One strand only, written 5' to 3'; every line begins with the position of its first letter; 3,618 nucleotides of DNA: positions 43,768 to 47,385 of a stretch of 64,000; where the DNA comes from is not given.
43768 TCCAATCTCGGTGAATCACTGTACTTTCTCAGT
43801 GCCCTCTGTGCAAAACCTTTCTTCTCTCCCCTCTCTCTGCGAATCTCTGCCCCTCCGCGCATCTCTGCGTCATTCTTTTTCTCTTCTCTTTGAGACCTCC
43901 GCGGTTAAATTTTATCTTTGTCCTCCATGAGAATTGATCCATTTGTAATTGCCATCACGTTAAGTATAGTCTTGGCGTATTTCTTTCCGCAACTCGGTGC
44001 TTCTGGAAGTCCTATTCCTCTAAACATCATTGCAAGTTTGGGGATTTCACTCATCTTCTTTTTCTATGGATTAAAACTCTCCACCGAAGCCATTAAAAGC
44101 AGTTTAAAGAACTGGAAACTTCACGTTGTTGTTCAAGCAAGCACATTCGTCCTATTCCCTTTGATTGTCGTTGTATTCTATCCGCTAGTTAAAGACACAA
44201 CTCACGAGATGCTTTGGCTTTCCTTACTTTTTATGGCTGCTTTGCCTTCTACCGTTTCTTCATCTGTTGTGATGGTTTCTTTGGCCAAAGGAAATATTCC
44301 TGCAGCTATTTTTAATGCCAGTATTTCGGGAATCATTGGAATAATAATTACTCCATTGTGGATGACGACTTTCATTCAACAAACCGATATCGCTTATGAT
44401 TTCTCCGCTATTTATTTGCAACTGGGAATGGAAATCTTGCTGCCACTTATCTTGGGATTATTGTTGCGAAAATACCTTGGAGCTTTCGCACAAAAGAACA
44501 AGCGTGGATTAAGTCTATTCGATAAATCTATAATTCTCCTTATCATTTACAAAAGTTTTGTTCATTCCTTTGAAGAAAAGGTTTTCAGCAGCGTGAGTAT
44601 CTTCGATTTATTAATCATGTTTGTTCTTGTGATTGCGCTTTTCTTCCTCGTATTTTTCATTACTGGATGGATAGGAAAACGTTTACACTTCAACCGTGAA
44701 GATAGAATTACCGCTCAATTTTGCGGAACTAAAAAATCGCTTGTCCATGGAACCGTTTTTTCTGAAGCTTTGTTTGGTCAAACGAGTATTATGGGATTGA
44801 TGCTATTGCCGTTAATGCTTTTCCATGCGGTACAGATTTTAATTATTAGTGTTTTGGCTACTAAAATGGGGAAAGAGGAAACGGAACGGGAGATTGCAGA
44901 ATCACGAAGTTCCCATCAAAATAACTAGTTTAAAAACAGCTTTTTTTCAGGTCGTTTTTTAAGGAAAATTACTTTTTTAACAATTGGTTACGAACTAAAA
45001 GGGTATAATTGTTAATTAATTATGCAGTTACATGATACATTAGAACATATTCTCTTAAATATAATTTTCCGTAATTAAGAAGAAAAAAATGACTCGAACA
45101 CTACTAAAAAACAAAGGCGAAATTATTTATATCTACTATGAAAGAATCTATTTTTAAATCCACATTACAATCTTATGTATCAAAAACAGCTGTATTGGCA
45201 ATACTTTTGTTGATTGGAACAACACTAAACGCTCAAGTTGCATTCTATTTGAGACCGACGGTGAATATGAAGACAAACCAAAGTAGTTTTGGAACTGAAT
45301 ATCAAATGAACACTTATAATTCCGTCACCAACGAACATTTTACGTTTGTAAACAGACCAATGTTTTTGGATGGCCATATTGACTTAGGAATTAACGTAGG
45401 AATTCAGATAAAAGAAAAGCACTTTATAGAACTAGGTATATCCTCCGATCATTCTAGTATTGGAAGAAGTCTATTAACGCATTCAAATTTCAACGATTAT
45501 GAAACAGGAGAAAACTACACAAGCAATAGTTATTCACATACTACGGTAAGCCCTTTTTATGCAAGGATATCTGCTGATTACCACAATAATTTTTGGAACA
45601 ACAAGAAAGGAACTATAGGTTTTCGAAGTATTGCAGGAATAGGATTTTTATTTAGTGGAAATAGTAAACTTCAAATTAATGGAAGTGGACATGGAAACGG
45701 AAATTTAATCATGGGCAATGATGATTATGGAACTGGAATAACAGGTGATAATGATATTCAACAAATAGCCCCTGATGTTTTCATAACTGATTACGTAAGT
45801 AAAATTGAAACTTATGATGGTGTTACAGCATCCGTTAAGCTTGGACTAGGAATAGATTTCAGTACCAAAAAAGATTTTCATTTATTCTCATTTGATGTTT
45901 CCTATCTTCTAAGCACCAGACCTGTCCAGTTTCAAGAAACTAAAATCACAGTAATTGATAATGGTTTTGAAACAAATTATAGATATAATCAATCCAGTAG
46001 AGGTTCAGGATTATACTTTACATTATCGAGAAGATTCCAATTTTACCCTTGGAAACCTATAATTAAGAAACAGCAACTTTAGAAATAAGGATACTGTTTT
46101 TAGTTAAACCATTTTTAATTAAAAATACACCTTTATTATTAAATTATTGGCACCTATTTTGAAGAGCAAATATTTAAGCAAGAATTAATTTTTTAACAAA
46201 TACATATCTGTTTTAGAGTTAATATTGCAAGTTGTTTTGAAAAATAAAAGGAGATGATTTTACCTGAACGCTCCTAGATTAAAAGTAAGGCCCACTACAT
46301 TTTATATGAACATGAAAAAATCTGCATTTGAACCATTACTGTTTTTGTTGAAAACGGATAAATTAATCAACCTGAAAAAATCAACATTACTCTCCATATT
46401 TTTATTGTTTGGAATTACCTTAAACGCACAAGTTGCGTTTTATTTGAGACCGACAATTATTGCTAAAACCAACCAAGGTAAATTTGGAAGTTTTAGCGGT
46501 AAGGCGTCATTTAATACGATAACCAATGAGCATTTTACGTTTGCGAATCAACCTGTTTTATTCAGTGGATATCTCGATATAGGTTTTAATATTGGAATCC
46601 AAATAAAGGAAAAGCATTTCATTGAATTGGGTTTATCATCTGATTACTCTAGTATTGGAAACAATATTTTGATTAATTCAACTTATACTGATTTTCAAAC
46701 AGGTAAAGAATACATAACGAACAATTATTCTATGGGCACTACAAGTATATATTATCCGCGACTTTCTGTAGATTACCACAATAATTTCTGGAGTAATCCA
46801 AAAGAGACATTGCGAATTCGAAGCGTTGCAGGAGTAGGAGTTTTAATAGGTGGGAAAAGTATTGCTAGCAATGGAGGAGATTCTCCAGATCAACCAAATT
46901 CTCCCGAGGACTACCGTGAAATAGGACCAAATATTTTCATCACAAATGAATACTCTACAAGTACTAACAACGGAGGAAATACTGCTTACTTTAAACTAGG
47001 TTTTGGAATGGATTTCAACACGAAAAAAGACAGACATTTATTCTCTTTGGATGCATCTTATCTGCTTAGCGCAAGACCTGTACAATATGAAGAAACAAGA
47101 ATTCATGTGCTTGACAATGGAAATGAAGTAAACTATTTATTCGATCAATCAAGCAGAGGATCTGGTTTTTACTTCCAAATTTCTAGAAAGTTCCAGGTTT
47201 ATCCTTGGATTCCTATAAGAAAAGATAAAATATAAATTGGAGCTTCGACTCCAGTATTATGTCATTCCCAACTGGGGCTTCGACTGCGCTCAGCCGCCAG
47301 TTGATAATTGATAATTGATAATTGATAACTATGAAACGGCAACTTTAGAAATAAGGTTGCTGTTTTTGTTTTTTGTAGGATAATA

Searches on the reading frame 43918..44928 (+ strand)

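Call 8: search_protein_families(library=pfam, proteins=[window:43918-44928:+], max_evalue=0.001)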
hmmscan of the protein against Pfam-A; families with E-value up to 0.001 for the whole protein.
window:43918-44928:+ (336 aa): 2 families
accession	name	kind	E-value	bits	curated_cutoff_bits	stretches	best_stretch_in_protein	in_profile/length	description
PF13593.11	SBF_like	-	3.4e-92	309.5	25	1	7-318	1-312/313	SBF-like CPA transporter family (DUF4137)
PF01758.21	SBF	-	3.8e-10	40.2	24.3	1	41-216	2-183/191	Sodium Bile acid symporter family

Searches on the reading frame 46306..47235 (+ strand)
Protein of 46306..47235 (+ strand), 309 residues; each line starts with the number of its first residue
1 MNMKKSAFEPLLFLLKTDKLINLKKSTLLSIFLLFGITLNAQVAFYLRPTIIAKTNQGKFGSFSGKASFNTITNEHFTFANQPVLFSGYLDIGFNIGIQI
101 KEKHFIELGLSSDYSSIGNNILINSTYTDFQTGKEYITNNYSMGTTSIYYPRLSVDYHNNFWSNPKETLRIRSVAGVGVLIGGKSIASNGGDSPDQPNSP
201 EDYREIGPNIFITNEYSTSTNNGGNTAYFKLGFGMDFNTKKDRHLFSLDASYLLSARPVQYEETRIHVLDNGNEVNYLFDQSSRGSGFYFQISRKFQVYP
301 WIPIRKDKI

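Call 10: search_protein_families(library=pfam, proteins=[window:46306-47235:+], max_evalue=0.001)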
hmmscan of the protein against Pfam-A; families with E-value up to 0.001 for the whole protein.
window:46306-47235:+ (309 aa): 0 families

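Call 12: search_protein_families(library=ncbifam, proteins=[window:46306-47235:+], max_evalue=0.01)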
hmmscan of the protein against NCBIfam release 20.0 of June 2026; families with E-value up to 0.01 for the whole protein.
window:46306-47235:+ (309 aa): 1 family
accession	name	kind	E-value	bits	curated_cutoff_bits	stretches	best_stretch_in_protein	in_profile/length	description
NF049866.1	outer_TDE1717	subfamily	0.0025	17.8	135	0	217-265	139-184/210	TDE1717 family outer membrane beta-barrel protein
